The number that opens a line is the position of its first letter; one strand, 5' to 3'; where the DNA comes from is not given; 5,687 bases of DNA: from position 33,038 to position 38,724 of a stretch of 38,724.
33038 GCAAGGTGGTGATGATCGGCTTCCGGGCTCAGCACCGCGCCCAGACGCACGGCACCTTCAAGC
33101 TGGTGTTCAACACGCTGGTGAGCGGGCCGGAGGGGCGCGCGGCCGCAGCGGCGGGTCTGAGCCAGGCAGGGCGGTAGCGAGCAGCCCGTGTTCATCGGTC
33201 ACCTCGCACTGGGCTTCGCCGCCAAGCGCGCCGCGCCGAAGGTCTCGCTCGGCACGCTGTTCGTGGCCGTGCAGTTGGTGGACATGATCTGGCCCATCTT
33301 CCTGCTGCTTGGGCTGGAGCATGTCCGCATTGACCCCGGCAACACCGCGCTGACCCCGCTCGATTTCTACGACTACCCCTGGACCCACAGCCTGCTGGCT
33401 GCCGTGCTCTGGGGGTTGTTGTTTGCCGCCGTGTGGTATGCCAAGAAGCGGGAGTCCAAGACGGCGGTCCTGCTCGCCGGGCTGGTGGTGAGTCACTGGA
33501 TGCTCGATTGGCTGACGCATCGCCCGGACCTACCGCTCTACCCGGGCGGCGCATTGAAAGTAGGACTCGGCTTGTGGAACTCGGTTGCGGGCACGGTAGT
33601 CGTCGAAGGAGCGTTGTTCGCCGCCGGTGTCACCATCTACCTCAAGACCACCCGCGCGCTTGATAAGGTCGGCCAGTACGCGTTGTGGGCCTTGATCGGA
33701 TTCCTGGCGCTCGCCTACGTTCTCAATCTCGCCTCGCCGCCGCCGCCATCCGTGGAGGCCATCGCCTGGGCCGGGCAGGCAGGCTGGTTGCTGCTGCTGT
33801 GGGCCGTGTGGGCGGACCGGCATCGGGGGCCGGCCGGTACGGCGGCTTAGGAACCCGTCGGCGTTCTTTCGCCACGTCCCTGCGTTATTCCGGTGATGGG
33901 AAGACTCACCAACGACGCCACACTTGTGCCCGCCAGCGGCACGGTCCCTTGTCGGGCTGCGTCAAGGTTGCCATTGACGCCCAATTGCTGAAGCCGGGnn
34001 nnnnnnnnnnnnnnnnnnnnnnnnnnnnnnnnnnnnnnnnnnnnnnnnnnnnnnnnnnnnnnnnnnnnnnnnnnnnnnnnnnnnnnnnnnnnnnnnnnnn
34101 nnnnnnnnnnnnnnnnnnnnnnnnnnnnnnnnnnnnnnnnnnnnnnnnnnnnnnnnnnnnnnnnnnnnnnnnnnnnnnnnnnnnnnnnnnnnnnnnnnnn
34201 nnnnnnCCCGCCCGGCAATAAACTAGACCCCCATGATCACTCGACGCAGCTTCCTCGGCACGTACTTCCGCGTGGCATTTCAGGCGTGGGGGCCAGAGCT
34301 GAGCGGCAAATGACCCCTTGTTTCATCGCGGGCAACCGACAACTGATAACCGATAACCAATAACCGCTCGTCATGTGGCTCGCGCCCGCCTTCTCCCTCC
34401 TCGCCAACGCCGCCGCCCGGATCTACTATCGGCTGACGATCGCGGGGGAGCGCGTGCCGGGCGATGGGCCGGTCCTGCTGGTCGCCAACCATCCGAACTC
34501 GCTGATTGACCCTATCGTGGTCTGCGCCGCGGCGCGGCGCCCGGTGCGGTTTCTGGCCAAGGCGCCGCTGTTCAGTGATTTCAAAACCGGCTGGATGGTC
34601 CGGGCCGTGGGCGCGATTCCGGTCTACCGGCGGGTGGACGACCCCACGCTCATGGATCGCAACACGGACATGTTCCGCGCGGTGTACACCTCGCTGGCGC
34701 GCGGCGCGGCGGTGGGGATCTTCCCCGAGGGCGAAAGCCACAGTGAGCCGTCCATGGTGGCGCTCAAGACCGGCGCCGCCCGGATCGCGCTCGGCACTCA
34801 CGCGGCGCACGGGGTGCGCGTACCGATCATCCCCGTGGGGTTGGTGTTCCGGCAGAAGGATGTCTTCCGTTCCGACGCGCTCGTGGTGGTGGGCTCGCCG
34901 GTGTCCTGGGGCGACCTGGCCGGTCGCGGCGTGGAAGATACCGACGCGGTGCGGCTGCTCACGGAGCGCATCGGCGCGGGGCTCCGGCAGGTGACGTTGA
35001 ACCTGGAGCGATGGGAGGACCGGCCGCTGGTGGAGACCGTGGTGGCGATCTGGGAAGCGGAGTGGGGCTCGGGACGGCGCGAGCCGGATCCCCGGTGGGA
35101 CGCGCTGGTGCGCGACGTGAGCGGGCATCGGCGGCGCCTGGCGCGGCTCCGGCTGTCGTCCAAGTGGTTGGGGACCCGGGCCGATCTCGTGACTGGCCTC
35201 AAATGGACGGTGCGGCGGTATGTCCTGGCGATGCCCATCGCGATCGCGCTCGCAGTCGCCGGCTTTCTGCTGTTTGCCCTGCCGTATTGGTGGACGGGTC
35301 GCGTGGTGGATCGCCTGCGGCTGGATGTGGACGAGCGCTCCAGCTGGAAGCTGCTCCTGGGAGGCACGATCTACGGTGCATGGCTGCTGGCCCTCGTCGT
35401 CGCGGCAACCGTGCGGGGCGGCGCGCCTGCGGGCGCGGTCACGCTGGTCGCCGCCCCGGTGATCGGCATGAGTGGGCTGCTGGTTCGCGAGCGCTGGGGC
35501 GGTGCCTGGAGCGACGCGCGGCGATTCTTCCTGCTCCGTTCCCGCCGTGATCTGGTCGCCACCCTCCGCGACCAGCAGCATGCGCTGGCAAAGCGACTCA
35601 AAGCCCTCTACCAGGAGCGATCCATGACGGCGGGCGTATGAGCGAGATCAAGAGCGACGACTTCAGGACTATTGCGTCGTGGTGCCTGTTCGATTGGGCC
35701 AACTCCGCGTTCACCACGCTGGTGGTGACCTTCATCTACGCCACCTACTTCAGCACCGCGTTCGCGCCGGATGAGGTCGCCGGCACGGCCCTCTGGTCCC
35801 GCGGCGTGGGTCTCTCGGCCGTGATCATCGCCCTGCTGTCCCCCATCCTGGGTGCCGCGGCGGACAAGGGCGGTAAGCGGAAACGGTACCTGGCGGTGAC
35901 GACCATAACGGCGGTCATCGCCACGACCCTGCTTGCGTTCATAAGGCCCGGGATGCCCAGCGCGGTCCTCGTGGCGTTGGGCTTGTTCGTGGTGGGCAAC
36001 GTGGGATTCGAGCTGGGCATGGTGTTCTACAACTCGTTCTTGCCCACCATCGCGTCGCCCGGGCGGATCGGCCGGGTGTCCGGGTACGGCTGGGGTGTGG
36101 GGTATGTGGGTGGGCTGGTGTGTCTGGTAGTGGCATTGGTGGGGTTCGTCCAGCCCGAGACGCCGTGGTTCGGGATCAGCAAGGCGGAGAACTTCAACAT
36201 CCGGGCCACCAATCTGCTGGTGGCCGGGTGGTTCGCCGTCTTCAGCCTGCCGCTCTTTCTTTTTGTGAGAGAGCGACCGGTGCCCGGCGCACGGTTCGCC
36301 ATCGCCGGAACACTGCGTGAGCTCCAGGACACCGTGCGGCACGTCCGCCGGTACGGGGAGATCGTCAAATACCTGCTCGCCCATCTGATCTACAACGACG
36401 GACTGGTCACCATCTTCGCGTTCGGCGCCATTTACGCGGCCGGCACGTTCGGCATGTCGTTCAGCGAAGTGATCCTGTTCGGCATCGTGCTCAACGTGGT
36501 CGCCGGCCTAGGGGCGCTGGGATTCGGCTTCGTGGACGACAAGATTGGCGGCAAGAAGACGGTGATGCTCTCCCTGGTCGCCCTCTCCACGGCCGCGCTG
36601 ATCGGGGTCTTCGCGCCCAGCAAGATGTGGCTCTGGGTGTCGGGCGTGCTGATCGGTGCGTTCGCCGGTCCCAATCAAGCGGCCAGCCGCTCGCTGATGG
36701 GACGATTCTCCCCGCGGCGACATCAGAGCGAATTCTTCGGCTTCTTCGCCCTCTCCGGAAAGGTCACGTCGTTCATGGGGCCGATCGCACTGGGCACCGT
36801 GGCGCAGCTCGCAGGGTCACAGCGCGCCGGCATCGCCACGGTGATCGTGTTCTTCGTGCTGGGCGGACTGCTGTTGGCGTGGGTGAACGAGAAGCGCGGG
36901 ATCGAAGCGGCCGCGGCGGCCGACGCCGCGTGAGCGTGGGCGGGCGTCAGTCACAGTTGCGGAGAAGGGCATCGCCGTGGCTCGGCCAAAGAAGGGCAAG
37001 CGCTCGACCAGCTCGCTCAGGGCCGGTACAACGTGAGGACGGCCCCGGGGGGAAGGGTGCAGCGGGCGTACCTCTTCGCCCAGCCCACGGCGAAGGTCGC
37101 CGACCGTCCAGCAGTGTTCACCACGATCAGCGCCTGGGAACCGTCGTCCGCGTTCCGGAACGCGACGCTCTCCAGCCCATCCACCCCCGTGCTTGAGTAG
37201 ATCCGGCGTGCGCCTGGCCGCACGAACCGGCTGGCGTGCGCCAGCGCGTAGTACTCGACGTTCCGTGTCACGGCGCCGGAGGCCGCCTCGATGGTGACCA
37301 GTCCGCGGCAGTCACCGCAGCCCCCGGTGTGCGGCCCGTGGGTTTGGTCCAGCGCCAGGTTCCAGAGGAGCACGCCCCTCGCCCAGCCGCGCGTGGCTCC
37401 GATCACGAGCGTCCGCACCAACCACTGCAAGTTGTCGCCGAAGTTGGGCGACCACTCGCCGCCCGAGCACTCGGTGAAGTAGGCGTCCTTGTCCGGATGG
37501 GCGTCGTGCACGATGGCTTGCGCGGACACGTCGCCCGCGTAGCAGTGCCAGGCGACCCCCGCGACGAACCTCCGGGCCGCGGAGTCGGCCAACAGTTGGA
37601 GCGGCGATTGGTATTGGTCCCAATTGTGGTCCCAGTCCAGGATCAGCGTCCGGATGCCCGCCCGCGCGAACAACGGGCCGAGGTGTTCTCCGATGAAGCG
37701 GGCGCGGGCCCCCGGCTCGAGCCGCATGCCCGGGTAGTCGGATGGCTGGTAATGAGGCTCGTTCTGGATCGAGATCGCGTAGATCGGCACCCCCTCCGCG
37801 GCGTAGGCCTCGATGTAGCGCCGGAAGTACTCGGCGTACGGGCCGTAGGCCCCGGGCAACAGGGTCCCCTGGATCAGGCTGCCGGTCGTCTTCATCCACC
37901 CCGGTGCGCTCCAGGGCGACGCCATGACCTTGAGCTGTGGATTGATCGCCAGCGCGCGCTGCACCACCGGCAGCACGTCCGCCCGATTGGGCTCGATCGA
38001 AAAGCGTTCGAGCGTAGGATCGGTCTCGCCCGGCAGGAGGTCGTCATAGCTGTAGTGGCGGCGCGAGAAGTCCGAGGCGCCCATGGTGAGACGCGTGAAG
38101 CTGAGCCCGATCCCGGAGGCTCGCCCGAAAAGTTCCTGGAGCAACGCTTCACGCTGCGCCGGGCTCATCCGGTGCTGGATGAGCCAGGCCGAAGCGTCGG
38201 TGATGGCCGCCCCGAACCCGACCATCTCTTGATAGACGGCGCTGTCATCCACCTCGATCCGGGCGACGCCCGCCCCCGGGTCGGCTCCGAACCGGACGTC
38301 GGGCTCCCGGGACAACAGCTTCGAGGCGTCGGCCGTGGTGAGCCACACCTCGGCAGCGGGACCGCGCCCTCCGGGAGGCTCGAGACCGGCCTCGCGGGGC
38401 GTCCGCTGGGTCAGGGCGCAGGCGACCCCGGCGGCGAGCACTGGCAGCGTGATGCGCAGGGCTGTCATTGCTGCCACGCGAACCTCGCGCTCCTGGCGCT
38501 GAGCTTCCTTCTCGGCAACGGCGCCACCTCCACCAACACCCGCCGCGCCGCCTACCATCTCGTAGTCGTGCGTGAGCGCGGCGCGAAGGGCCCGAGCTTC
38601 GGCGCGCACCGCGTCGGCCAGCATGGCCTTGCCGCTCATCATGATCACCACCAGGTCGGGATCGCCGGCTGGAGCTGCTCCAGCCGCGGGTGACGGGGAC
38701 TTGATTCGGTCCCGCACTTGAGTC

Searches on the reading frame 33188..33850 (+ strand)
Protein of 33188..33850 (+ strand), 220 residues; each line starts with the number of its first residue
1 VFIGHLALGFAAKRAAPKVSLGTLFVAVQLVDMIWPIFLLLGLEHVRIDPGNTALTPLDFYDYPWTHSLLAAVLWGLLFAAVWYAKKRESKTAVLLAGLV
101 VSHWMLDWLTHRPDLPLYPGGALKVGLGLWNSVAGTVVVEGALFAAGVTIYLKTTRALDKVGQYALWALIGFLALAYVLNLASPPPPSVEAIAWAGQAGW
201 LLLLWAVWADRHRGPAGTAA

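Call 5: search_protein_families(library=pfam, proteins=[window:33188-33850:+], max_evalue=0.01)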
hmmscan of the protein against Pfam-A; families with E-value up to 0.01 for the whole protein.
window:33188-33850:+ (220 aa): 1 family
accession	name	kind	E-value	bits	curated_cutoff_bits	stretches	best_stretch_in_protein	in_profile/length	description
PF04307.19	YdjM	-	1.1e-07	32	29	1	65-178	64-167/176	YdjM inner membrane protein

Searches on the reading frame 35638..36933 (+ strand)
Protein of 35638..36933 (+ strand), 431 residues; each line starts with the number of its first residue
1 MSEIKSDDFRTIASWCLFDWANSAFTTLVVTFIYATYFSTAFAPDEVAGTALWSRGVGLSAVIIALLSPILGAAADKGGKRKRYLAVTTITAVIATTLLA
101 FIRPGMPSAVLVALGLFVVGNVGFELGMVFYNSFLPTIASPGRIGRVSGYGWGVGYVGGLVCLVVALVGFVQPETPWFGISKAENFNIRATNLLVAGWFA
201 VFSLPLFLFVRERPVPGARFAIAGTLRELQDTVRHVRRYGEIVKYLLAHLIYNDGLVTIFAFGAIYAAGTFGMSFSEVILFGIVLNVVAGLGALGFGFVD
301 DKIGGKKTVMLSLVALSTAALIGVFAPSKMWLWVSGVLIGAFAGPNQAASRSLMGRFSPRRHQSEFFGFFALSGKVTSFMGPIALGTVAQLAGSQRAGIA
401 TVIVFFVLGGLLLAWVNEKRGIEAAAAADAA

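Call 90: search_protein_families(library=pfam, proteins=[window:35638-36933:+], max_evalue=0.001)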
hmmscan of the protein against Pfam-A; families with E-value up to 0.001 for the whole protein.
window:35638-36933:+ (431 aa): 2 families
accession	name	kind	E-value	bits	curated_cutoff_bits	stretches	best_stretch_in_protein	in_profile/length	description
PF11700.14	ATG22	-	1.4e-56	192.7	24.1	1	57-425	77-481/482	Vacuole effluxer Atg22 like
PF07690.21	MFS_1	-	9.3e-22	77.8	33.4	2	257-418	14-176/347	Major Facilitator Superfamily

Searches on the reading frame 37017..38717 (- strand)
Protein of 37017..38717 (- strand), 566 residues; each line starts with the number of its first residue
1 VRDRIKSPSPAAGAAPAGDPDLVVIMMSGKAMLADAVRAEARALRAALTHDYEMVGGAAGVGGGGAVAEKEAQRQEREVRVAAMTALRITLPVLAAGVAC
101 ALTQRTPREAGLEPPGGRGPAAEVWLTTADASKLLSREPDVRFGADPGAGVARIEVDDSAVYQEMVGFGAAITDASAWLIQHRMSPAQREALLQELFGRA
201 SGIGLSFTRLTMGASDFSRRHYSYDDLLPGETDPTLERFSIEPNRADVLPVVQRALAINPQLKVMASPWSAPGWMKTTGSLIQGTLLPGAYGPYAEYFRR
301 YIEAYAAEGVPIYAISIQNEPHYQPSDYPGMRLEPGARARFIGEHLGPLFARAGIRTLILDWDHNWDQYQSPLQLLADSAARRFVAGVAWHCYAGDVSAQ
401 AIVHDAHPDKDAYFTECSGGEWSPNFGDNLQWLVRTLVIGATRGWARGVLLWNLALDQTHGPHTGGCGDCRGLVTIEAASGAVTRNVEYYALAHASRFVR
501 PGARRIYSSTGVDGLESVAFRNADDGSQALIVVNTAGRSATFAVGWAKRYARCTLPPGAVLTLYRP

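Call 90: search_protein_families(library=pfam, proteins=[window:37017-38717:-], max_evalue=0.001)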
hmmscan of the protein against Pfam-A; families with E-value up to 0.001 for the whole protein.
window:37017-38717:- (566 aa): 3 families
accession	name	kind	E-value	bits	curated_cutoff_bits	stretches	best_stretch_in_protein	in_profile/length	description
PF02055.22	Glyco_hydro_30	-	1.1e-38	133.6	23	1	167-499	3-348/348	Glycosyl hydrolase family 30 TIM-barrel domain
PF17189.10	Glyco_hydro_30C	-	5e-10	39.8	22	1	502-563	1-65/65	Glycosyl hydrolase family 30 beta sandwich domain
PF02057.21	Glyco_hydro_59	-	2.6e-07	30.7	27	1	174-324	11-145/294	Glycosyl hydrolase family 59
